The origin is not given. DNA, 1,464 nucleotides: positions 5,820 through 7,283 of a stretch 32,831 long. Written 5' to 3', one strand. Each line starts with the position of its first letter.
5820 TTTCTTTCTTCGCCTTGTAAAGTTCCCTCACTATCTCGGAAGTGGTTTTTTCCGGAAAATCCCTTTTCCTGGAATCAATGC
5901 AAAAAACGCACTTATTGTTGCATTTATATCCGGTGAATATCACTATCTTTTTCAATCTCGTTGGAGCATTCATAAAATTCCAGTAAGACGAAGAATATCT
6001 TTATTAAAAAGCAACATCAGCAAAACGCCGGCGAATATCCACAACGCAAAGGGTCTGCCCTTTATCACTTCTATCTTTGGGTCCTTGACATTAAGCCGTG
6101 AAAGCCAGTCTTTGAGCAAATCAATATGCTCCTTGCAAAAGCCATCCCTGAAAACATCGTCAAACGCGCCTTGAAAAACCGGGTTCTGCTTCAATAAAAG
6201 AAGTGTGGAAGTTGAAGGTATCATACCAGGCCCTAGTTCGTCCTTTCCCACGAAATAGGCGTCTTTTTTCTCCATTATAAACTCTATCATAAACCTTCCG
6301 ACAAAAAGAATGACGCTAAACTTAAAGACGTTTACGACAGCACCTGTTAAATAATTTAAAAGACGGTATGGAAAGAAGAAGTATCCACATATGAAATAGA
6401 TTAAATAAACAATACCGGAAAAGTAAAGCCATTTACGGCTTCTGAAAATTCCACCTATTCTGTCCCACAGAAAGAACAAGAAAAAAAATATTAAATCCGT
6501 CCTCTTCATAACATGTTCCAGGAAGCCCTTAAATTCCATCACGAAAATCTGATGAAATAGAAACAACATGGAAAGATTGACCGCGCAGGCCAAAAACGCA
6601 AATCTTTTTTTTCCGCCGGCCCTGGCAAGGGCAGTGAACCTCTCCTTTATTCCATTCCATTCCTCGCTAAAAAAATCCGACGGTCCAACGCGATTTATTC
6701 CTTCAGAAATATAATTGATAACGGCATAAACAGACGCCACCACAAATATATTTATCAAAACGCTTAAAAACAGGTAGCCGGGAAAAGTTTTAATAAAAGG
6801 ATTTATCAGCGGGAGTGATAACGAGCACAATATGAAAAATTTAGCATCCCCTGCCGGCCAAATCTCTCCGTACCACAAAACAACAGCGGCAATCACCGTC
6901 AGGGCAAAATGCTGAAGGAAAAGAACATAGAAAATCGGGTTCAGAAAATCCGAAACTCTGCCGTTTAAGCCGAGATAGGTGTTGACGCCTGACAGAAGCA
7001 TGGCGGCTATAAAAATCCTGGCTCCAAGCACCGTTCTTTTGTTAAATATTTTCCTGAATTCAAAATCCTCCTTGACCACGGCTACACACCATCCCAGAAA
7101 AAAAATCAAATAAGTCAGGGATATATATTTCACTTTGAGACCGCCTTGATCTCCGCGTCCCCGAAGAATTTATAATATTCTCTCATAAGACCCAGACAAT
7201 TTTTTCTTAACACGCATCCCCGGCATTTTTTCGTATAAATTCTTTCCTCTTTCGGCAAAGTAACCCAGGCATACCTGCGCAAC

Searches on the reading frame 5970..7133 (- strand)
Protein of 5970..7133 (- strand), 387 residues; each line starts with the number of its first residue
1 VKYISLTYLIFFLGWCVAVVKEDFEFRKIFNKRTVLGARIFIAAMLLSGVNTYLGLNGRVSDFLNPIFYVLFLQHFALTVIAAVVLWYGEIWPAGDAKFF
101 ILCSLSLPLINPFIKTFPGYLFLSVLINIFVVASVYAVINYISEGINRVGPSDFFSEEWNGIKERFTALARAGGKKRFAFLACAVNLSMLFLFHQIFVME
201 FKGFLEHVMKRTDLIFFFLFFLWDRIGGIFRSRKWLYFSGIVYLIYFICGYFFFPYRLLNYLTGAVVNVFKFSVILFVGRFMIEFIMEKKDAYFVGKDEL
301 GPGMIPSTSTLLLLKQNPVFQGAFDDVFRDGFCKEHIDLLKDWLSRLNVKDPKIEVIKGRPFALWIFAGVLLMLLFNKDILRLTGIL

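Call 7: search_protein_families(library=ncbifam, proteins=[window:5970-7133:-], max_evalue=0.001)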
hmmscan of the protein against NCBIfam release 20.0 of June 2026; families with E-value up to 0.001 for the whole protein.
window:5970-7133:- (387 aa): 0 families

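Call 8: search_protein_families(library=pfam, proteins=[window:5970-7133:-], max_evalue=0.001)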
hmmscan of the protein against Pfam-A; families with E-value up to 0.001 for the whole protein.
window:5970-7133:- (387 aa): 0 families

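Call 35: search_protein_families(library=pfam, proteins=[window:5970-7133:-], max_evalue=10)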
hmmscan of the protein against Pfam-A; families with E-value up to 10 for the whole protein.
window:5970-7133:- (387 aa): 1 family
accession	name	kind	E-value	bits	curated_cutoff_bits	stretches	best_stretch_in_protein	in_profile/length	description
PF05552.17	MS_channel_1st_1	-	0.022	15.1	22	1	258-286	6-34/50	Mechanosensitive ion channel, conserved TM helix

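Call 36: search_protein_families(library=padloc, proteins=[window:5970-7133:-], max_evalue=0.01)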
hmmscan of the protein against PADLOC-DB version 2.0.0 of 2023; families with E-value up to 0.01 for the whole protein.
window:5970-7133:- (387 aa): 0 families

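Call 43: search_solved_structures(query=A2, max_evalue=10, show_alignments=2)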
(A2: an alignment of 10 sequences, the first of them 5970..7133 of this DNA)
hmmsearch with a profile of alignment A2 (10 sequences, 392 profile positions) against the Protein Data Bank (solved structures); distinct sequences matched with E-value up to 10: 2.
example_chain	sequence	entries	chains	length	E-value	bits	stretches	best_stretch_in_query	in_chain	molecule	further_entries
8fbn_A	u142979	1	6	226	0.17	14.2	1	140-238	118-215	KWOCA_73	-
9drl_A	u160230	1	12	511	5.2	9.3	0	132-180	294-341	T33-549_B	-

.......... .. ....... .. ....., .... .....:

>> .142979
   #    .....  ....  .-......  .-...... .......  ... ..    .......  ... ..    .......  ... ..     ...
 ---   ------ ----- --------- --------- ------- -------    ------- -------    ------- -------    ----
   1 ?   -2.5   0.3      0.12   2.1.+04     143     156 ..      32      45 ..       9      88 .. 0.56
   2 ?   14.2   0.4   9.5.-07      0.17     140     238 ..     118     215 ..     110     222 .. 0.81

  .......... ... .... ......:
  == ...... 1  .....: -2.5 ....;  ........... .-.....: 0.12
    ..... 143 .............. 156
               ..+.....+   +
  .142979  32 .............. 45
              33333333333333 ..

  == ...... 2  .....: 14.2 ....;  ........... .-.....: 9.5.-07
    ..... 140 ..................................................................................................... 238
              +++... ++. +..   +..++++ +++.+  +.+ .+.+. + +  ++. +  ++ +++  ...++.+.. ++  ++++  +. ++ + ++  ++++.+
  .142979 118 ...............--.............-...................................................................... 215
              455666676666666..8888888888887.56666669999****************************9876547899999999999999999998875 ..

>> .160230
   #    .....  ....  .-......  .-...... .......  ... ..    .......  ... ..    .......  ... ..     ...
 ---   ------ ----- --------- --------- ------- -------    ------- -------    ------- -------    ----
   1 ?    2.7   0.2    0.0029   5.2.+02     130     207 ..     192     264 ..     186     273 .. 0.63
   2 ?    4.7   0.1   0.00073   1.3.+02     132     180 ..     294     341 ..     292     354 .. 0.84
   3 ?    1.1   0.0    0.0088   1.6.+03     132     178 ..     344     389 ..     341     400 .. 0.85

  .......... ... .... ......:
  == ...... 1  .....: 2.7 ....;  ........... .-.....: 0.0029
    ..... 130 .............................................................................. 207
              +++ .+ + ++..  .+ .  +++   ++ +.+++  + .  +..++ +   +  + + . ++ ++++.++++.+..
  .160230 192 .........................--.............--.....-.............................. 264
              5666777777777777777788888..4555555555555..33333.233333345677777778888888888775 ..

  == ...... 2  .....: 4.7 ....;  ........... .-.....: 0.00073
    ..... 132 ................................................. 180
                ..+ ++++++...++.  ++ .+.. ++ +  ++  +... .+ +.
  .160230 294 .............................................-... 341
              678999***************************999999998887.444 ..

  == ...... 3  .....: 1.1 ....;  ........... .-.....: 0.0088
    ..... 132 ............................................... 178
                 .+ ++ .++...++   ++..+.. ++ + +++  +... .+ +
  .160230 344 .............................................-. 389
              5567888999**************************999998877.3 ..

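Call 44: search_protein_families(library=pfam, alignment_id=A2, max_evalue=10)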
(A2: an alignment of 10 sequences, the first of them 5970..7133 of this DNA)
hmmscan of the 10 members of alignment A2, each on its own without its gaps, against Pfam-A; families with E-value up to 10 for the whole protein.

A. member 1, window:5970-7133:- (387 aa): 1 family
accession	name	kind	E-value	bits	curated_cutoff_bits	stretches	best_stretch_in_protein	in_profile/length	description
PF05552.17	MS_channel_1st_1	-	0.022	15.1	22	1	258-286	6-34/50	Mechanosensitive ion channel, conserved TM helix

B. families by the number of members that match (of 10 scanned): 4 families
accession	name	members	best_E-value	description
PF01478.23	Peptidase_A24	6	1.4e-07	Type IV leader peptidase family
PF10864.13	DUF2663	1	0.012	Protein of unknown function (DUF2663)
PF05552.17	MS_channel_1st_1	1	0.022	Mechanosensitive ion channel, conserved TM helix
PF04688.18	Holin_SPP1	1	5.8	SPP1 phage holin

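Call 48: find_homologous_proteins(query=A2, max_evalue=0.001)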
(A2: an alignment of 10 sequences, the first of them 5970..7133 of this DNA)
Query A2 (10 sequences) (387 aa, profile of the alignment): 155 proteins with E <= 0.001 among 8000 candidates; the best 120 are listed.
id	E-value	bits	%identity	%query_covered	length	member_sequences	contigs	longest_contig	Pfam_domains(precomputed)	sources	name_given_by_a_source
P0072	2.3e-161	555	38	96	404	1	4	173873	PF01478.24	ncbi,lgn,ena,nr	ncbi:MAG: hypothetical protein FD189_238 [Elusimicrobia bacterium]|nr:MAG: hypothetical protein FD15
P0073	7.8e-158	544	100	100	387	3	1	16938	-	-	-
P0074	1.6e-155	536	58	100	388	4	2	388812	-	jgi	jgi:hypothetical protein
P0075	9.1e-153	527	56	100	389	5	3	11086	-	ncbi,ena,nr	ncbi:MAG: hypothetical protein KAR84_08530 [Elusimicrobiales bacterium]|nr:hypothetical protein [Elu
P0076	1.2e-151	524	56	100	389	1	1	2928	-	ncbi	-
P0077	5.0e-151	521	57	100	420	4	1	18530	-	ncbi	-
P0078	1.3e-138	481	55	91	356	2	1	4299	-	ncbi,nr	ncbi:MAG: hypothetical protein KKD35_00805, partial [Elusimicrobia bacterium]|nr:hypothetical protei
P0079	3.8e-138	479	36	97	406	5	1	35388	-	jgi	-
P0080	1.0e-137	478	36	97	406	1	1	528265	PF01478.24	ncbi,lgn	ncbi:MAG: prepilin peptidase [Elusimicrobiales bacterium]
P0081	1.4e-135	471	48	99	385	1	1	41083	-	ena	-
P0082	1.5e-134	467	50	99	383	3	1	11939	-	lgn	-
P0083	2.0e-133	463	48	98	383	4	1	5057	-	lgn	-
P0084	4.4e-133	462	48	98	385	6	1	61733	-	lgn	-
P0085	6.1e-133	462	55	100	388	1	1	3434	-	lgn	-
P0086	6.6e-133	462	51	98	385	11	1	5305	-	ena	-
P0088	1.4e-131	457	51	98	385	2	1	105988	PF01478.24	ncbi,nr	ncbi:MAG: prepilin peptidase [Elusimicrobia bacterium]|nr:prepilin peptidase [Elusimicrobiota bacter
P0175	4.8e-107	377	37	98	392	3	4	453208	-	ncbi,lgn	ncbi:MAG: hypothetical protein AB1637_03575 [Elusimicrobiota bacterium]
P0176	1.0e-106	376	29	31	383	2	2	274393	PF01478.24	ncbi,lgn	-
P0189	1.2e-68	250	31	94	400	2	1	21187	-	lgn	-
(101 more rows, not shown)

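Call 58: predict_structure(alignment_id=A3)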
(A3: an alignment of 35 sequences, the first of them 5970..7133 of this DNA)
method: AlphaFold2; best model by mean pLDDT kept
length: 387 residues; sequences in the alignment: 35
mean_pLDDT: 89.9   pTM: 0.85
mean pLDDT of the five models: 89.9, 88.6, 87.6, 86.7, 85.7
residues with pLDDT >= 90: 236; 70-90: 146; 50-70: 3; < 50: 2
segments of 3 or more residues with pLDDT < 50: none
pLDDT, mean of each block of 10 residues (from residue 1): 96 98 91 97 98 97 96 95 90 93 97 89 93 89 90 92 87 85 92 89 76 86 87 93 93 91 92 86 73 91 88 90 81 92 92 88 95 90 61
secondary structure, 60 per line:
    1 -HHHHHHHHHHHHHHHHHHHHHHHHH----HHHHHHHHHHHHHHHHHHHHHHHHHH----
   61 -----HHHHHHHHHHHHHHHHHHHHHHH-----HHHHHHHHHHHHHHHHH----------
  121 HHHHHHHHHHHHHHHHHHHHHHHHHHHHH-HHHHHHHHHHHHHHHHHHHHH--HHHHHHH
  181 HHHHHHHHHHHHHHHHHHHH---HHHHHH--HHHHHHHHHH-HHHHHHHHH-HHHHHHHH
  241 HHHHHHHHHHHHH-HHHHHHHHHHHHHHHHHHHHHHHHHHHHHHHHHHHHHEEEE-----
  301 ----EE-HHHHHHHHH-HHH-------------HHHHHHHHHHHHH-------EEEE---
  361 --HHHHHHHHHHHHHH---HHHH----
elements in order: H2-26 H31-56 H66-88 H94-110 H121-149 H151-171 H174-200 H204-209 H212-221 H223-231 H233-253 H255-291 E292-295 H308-316 H334-346 E354-357 H363-376 H380-383

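Call 60: fold_search(model_id=the predicted structure, library=pdb)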
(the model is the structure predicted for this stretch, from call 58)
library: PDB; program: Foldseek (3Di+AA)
matches with E <= 10: 114; with E <= 0.001: 0
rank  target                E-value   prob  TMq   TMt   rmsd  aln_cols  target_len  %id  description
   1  6h2f_C                1.4e+00  0.02  0.08  0.09  36.0       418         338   11  Structure of the pre-pore AhlB of the tripartite alpha-pore forming toxin, AHL, from Aeromonas hydrophila. (released 2019-07-10)
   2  4qe8_A                1.9e+00  0.07  0.13  0.20  17.7       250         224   11  FXR with DM175 and NCoA-2 peptide (released 2015-08-12)
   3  6grj_I                2.2e+00  0.06  0.13  0.15  37.1       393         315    9  Structure of the AhlB pore of the tripartite alpha-pore forming toxin, AHL, from Aeromonas hydrophila. (released 2019-07-03)
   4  5sv0_D                2.3e+00  0.05  0.10  0.15  23.6       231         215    7  Structure of the ExbB/ExbD complex from E. coli at pH 7.0 (released 2016-09-28)
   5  6xj1_B                2.3e+00  0.02  0.07  0.10  37.3       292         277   13  Crystal Structure of CDC15 F-BAR Domain from Schizosaccharomyces pombe (released 2020-12-16)
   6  8z1u                  2.4e+00  0.04  0.14  0.07  26.3       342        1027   12  Crystal structure of aminoglycoside efflux transporter MexY from Pseudomonas aeruginosa (released 2025-10-15)
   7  2x3v_B                2.6e+00  0.03  0.10  0.12  35.8       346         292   11  Structure of The F-BAR Domain of Mouse Syndapin I (released 2010-04-07)
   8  8u75_A                2.7e+00  0.03  0.13  0.07  23.7       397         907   11  R399A mutant of sea urchin SLC9C1 at pH 6 in Na+ - Compressed state (released 2025-03-26)
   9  4y21                  2.7e+00  0.02  0.11  0.09  32.6       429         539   11  Crystal Structure of Munc13-1 MUN domain (released 2015-06-10)
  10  8cnk_A                2.9e+00  0.04  0.10  0.14  18.1       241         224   15  Cryo-EM structure of retinal-free proteoopsin bound to decanoate (released 2024-07-03)
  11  6grj_A                2.9e+00  0.02  0.08  0.10  35.3       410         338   10  Structure of the AhlB pore of the tripartite alpha-pore forming toxin, AHL, from Aeromonas hydrophila. (released 2019-07-03)
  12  9qps_A                3.0e+00  0.06  0.14  0.07  26.1       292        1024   13  Single particle cryo-EM structure of MdtF V610F (released 2025-05-14)
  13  5ung                  3.0e+00  0.03  0.13  0.12  21.5       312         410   14  XFEL structure of human angiotensin II type 2 receptor (Orthorhombic form) in complex with compound 1 (N-benzyl-N-(2-eth (released 2017-04-05)
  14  9o9d_B                3.0e+00  0.03  0.10  0.08  29.4       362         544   12  Transporter associated with antigen processing (TAP) EQ mutant bound to the viral protein bUL49.5 in the outward-facin (released 2025-09-10)
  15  7nyh_N                3.1e+00  0.04  0.19  0.16  23.3       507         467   12  Respiratory complex I from Escherichia coli - focused refinement of membrane arm (released 2021-08-18)
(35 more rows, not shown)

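Call 66: find_encoding_contigs(protein=P0088, flank=10000, max_places=1)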
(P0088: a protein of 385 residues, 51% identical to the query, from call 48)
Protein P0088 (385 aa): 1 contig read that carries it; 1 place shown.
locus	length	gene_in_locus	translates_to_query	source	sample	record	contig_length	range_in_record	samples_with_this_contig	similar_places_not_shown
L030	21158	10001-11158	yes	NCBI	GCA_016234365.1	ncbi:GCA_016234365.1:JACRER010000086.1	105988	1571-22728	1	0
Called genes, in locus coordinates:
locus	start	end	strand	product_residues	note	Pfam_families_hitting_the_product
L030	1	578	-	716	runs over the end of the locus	PF07244:POTRA, PF08479:POTRA_2 (faint), PF07244:POTRA, PF01103:Omp85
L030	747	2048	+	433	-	PF13638:PIN_4, PF02562:PhoH, PF13245:AAA_19 (faint), PF13604:AAA_30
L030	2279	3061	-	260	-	-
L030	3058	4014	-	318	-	PF01136:Peptidase_U32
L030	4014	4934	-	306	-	PF04055:Radical_SAM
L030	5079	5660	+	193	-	PF00545:Ribonuclease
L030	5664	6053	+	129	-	PF01337:Barstar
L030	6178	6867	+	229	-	-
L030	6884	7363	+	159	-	PF27806:HxsD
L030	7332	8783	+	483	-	PF13353:Fer4_12, PF04055:Radical_SAM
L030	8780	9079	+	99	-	PF27806:HxsD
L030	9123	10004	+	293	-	PF04055:Radical_SAM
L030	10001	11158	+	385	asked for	PF01478:Peptidase_A24 (weak)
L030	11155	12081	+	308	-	PF04055:Radical_SAM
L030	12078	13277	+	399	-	PF04055:Radical_SAM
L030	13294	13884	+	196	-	-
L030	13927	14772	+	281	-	PF04055:Radical_SAM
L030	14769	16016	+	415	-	PF00266:Aminotran_5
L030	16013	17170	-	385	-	PF04055:Radical_SAM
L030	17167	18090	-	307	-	PF04055:Radical_SAM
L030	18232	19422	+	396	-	PF01546:Peptidase_M20, PF07687:M20_dimer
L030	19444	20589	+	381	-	PF01042:Ribonuc_L-PSP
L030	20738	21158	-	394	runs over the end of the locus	PF02729:OTCace_N, PF00185:OTCace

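Call 67: find_encoding_contigs(protein=P0175, flank=10000, max_places=1)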
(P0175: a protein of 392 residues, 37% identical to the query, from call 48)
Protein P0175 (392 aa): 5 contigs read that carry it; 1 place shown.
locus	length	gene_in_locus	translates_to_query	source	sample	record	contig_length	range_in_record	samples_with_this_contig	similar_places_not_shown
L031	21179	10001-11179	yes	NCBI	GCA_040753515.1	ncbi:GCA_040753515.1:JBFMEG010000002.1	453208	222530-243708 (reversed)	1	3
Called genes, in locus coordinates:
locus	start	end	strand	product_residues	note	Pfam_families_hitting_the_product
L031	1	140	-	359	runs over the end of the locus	PF00465:Fe-ADH (weak), PF01761:DHQ_synthase, PF24621:DHQS_C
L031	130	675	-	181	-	PF01202:SKI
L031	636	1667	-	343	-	PF01264:Chorismate_synt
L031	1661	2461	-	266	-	PF08501:Shikimate_dh_N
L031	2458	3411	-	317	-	PF00793:DAHP_synth_1, PF03102:NeuB (weak)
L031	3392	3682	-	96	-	PF01817:CM_2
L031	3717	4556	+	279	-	PF01136:Peptidase_U32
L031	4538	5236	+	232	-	-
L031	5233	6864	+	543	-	PF00391:PEP-utilizers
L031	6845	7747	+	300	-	PF04055:Radical_SAM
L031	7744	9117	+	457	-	PF13353:Fer4_12, PF04055:Radical_SAM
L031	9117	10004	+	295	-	PF04055:Radical_SAM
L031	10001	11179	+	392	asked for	-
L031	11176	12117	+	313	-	PF13353:Fer4_12 (weak), PF04055:Radical_SAM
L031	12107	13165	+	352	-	PF04055:Radical_SAM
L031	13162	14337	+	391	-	PF04055:Radical_SAM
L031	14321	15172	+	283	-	PF04055:Radical_SAM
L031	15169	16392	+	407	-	PF00155:Aminotran_1_2, PF00266:Aminotran_5, PF01053:Cys_Met_Meta_PP (faint)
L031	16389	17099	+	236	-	PF00590:TP_methylase (weak)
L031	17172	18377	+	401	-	PF01546:Peptidase_M20, PF07687:M20_dimer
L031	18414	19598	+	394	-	PF02729:OTCace_N, PF00185:OTCace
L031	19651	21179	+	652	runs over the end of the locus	PF13424:TPR_12 (faint), PF13431:TPR_17 (faint), PF00515:TPR_1 (faint), PF07719:TPR_2 (faint), PF12895:ANAPC3 (faint), PF13181:TPR_8 (faint), PF13432:TPR_16 (faint), PF14559:TPR_19, +1 more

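Call 68: find_encoding_contigs(protein=P0189, flank=10000, max_places=1)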
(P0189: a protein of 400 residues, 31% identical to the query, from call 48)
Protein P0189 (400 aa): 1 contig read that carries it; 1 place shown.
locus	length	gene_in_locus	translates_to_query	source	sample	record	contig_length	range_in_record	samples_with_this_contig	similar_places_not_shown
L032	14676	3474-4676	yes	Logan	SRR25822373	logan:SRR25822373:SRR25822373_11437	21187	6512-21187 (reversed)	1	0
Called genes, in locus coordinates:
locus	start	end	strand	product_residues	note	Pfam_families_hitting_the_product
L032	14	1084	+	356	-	PF00148:Oxidored_nitro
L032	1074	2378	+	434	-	PF00148:Oxidored_nitro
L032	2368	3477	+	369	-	PF04055:Radical_SAM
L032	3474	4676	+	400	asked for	-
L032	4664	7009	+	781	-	PF00142:Fer4_NifH, PF01656:CbiA, PF02374:ArsA_ATPase (weak), PF10609:ParA (faint), PF13614:AAA_31, PF00148:Oxidored_nitro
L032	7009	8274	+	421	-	PF00148:Oxidored_nitro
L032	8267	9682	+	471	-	PF00515:TPR_1 (faint), PF13181:TPR_8 (faint), PF13414:TPR_11 (faint), PF13428:TPR_14 (faint), PF13431:TPR_17 (faint), PF13432:TPR_16 (weak), PF13432:TPR_16, PF07719:TPR_2 (weak), +1 more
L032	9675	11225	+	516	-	PF07719:TPR_2 (faint), PF13428:TPR_14 (faint), PF14559:TPR_19 (faint), PF00515:TPR_1 (faint), PF13431:TPR_17 (faint), PF13432:TPR_16 (weak)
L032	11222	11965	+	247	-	PF00590:TP_methylase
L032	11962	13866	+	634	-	PF04055:Radical_SAM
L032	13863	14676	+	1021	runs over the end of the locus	PF13432:TPR_16 (faint), PF00515:TPR_1 (faint), PF07719:TPR_2 (faint), PF13181:TPR_8 (faint), PF13428:TPR_14 (faint), PF13431:TPR_17 (faint), PF13414:TPR_11 (faint), PF13371:TPR_9 (weak)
